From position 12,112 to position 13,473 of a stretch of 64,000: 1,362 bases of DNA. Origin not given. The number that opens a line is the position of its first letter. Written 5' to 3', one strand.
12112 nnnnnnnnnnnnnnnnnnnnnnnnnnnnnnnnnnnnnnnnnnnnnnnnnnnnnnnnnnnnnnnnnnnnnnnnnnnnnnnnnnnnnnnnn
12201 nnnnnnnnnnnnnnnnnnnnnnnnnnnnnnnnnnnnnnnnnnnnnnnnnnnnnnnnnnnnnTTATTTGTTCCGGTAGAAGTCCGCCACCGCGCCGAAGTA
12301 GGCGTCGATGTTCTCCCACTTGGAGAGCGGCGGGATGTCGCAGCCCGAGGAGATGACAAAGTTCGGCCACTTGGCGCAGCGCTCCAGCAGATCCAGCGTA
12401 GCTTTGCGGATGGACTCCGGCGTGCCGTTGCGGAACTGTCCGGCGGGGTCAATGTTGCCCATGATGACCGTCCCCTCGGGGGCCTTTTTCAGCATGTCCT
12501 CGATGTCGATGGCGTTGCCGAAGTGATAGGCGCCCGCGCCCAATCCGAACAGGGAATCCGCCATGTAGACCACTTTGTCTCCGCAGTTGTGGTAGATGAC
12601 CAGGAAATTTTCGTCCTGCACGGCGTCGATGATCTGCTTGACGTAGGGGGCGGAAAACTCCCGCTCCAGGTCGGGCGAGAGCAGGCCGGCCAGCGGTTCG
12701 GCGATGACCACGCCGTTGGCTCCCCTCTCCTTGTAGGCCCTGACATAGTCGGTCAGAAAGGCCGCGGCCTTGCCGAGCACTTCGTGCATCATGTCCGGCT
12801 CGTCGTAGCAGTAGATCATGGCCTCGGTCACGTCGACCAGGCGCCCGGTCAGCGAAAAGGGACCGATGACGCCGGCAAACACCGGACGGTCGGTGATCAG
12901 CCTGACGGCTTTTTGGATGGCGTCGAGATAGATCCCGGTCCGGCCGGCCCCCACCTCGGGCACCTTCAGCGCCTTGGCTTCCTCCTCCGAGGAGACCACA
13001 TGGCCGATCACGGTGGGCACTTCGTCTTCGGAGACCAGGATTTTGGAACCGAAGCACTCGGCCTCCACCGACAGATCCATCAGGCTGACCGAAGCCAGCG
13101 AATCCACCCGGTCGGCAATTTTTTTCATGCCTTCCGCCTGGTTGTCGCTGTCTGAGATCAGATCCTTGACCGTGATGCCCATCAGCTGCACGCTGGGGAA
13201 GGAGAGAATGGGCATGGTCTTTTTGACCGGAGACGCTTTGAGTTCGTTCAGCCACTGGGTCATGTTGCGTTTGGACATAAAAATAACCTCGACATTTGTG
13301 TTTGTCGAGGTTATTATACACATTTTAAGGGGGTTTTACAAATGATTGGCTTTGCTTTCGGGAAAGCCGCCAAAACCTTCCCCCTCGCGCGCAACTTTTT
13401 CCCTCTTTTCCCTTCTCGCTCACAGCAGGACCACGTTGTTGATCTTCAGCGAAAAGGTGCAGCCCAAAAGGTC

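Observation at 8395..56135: Dispersed roughly 45-bp palindromic repeat family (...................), five copies in one orientation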

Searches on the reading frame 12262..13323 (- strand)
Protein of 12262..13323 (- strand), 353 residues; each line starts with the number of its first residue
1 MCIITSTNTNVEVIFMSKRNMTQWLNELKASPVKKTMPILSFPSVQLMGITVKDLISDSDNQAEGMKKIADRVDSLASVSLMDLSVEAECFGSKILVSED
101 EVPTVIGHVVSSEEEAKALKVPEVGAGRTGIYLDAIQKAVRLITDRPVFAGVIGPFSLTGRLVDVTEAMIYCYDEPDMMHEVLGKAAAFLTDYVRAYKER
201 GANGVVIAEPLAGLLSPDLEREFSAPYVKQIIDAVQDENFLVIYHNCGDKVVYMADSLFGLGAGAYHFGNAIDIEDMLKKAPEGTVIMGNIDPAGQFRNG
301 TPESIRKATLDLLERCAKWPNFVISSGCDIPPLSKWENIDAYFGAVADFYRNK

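Call 9: search_protein_families(library=pfam, proteins=[window:12262-13323:-])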
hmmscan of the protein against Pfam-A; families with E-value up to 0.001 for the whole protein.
window:12262-13323:- (353 aa): 1 family
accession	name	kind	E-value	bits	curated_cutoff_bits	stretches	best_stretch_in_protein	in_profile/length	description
PF01208.23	URO-D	-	1.3e-50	172.8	23.9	1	47-347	37-344/346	Uroporphyrinogen decarboxylase (URO-D)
